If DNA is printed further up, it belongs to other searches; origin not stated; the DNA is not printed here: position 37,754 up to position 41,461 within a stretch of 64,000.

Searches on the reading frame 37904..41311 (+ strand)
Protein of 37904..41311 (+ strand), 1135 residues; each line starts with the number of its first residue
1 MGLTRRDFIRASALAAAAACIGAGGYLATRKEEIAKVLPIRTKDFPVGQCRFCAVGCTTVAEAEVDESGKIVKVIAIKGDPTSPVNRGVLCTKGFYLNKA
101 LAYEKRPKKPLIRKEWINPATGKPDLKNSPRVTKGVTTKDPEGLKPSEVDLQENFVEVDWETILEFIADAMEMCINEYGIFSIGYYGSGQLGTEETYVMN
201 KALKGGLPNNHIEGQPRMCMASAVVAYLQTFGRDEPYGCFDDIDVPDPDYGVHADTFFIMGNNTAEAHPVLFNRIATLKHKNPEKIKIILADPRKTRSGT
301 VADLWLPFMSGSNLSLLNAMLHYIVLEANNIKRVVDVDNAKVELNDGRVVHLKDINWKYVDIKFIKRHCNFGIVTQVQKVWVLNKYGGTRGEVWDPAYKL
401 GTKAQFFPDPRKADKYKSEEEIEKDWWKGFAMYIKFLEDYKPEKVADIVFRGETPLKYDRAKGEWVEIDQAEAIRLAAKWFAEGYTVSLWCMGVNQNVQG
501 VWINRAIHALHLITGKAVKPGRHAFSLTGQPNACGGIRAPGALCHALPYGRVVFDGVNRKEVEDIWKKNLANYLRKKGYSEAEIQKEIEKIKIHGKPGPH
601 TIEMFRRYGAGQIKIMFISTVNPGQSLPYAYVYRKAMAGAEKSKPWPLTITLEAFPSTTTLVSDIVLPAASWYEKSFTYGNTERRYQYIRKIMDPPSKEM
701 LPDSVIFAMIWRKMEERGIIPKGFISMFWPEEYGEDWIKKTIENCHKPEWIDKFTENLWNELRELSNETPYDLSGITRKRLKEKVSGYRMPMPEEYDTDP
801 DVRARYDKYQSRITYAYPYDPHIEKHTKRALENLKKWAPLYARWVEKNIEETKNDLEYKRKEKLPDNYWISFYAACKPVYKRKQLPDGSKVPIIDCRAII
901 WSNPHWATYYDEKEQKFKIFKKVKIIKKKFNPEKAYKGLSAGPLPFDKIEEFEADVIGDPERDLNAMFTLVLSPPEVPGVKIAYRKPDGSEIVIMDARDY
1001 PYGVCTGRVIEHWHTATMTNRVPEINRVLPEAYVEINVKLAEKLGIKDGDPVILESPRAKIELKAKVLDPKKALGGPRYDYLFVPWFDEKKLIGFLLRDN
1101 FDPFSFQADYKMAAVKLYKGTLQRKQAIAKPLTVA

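Call 3: search_protein_families(library=pfam, proteins=[window:37904-41311:+], max_evalue=0.01)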
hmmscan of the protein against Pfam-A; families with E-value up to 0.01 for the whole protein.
window:37904-41311:+ (1135 aa): 5 families
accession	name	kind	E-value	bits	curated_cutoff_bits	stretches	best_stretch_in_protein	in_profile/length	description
PF00384.28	Molybdopterin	-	1.7e-38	133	24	1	108-697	3-338/353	Molybdopterin oxidoreductase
PF01568.27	Molydop_binding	-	5.9e-15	55.7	26.8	1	1005-1069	4-67/110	Molydopterin dinucleotide binding domain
PF04879.21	Molybdop_Fe4S4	-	1e-07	32.2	22.7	1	49-95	7-47/55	Molybdopterin oxidoreductase Fe4S4 domain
PF10518.14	TAT_signal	-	0.0016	18.7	22.7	1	3-20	2-19/21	TAT (twin-arginine translocation) pathway signal sequence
PF09263.16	PEX-2N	-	0.0095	16.6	30.5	0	1031-1055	56-80/83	Peroxisome biogenesis factor 1, N-terminal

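Call 4: search_protein_families(library=ncbifam, proteins=[window:37904-41311:+], max_evalue=0.01)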
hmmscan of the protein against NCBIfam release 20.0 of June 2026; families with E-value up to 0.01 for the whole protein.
window:37904-41311:+ (1135 aa): 21 families
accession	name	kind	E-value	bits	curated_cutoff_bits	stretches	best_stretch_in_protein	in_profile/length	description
NF010055.0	PRK13532.1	equivalog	2e-128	429.9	904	3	148-700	109-558/830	nitrate reductase catalytic subunit NapA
TIGR01706.1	NAPA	equivalog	1.7e-120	403.7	930.55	3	148-698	109-556/830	periplasmic nitrate reductase subunit alpha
TIGR01591.1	Fdh-alpha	equivalog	2e-81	274.1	666.25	4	152-328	62-227/672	formate dehydrogenase subunit alpha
NF047855.1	AssmNtatRedNasC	equivalog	3e-63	214.2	1100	4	150-329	84-253/708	assimilatory nitrate reductase catalytic subunit NasC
NF041323.1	Nitr_red_NasA_Halo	equivalog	4.9e-57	193.9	1000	3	138-333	44-229/673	assimilatory nitrate reductase NasA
TIGR01553.1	formate-DH-alph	equivalog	5.8e-45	153.4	814.2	3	182-332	159-296/1009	formate dehydrogenase-N subunit alpha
NF041513.1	formate_DH_Act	exception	1.6e-38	132.2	1400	2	49-336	46-293/1067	formate dehydrogenase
TIGR02693.1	arsenite_ox_L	equivalog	6.4e-16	57.5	359.05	2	652-743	512-598/806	arsenate reductase (azurin) large subunit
NF012032.0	PRK15488.1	equivalog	9.8e-14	50.3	694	2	2-114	2-106/759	thiosulfate reductase PhsA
TIGR01973.1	NuoG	equivalog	2.9e-12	46.2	470.05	1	640-699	537-595/606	NADH-quinone oxidoreductase subunit NuoG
TIGR02166.1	dmsA_ynfE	subfamily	1.2e-11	43.4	777.7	1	154-330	119-290/794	DMSO/selenate family reductase complex A subunit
NF005895.0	PRK07860.1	equivalog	2.8e-10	38.8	802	1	540-716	515-660/811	NADH-quinone oxidoreductase subunit G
TIGR01701.1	Fdhalpha-like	subfamily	1.8e-09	36.3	582.15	1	153-294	111-236/744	FdhF/YdeP family oxidoreductase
TIGR03479.1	DMSO_red_II_alp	subfamily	3.4e-09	35.3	984.75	1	471-718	411-647/913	molybdopterin-dependent oxidoreductase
NF041783.2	mnquin_red_QrcB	equivalog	1.2e-07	30.3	440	1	609-696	400-485/695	menaquinone reductase molybdopterin-binding-like subunit QrcB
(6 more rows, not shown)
